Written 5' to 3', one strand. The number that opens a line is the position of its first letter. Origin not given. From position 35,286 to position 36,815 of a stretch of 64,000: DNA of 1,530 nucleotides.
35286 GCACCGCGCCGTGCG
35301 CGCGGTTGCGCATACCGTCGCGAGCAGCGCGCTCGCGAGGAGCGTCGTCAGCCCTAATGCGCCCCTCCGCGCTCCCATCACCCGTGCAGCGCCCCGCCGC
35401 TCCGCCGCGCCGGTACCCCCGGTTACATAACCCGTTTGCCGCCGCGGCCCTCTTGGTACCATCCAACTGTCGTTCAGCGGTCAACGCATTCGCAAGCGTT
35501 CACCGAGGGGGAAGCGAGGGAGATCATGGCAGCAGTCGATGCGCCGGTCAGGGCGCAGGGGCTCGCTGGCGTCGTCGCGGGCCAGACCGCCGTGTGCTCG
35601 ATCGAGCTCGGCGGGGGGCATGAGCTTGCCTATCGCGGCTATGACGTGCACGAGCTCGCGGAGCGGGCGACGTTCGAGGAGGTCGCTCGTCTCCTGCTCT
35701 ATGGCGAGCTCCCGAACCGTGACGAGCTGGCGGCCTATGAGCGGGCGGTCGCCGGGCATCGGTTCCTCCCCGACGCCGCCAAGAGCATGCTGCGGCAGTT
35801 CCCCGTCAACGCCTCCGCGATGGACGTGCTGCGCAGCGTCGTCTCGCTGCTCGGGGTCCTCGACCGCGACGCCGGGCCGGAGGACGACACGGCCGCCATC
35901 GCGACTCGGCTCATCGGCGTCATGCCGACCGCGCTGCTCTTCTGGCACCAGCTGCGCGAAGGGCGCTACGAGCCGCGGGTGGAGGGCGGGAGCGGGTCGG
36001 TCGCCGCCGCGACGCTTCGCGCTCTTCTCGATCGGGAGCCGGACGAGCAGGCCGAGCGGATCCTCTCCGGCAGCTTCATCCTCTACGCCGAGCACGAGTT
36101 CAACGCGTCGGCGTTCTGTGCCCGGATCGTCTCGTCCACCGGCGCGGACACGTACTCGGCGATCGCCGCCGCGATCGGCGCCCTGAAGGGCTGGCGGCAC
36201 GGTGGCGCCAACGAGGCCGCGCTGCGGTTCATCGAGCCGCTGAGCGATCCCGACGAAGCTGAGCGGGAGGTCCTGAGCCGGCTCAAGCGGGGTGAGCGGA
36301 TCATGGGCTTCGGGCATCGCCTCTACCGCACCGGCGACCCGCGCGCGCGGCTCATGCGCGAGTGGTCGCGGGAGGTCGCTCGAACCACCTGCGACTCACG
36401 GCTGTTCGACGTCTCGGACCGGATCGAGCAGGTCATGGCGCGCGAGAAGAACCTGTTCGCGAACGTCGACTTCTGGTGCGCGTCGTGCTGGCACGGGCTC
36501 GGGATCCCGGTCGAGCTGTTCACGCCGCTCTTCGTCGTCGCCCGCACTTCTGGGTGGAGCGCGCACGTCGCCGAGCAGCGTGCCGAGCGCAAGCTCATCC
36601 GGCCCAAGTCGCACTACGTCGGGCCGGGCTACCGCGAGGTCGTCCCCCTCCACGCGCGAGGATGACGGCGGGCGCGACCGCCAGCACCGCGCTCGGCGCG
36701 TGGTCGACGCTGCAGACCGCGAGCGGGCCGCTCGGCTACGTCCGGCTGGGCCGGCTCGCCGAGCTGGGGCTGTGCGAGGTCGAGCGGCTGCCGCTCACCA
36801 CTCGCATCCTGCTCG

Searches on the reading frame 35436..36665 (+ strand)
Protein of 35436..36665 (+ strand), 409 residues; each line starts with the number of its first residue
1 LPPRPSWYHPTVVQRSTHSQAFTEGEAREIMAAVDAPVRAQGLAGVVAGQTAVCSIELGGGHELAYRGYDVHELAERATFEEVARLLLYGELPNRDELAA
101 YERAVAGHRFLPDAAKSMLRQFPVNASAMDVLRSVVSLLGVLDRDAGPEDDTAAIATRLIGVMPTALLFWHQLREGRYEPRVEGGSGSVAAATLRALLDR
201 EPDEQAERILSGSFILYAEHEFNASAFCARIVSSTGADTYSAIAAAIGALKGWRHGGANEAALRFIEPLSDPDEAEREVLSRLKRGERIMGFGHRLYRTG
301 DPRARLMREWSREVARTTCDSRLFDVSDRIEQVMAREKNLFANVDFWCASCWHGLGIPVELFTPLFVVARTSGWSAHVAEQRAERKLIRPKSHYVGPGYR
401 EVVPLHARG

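Call 22: search_protein_families(library=pfam, proteins=[window:35436-36665:+], max_evalue=0.01)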
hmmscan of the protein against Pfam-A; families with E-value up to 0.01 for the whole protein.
window:35436-36665:+ (409 aa): 1 family
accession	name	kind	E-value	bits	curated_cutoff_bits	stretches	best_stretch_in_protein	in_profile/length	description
PF00285.26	Citrate_synt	-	9.8e-115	383.8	27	1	42-391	1-357/357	Citrate synthase, C-terminal domain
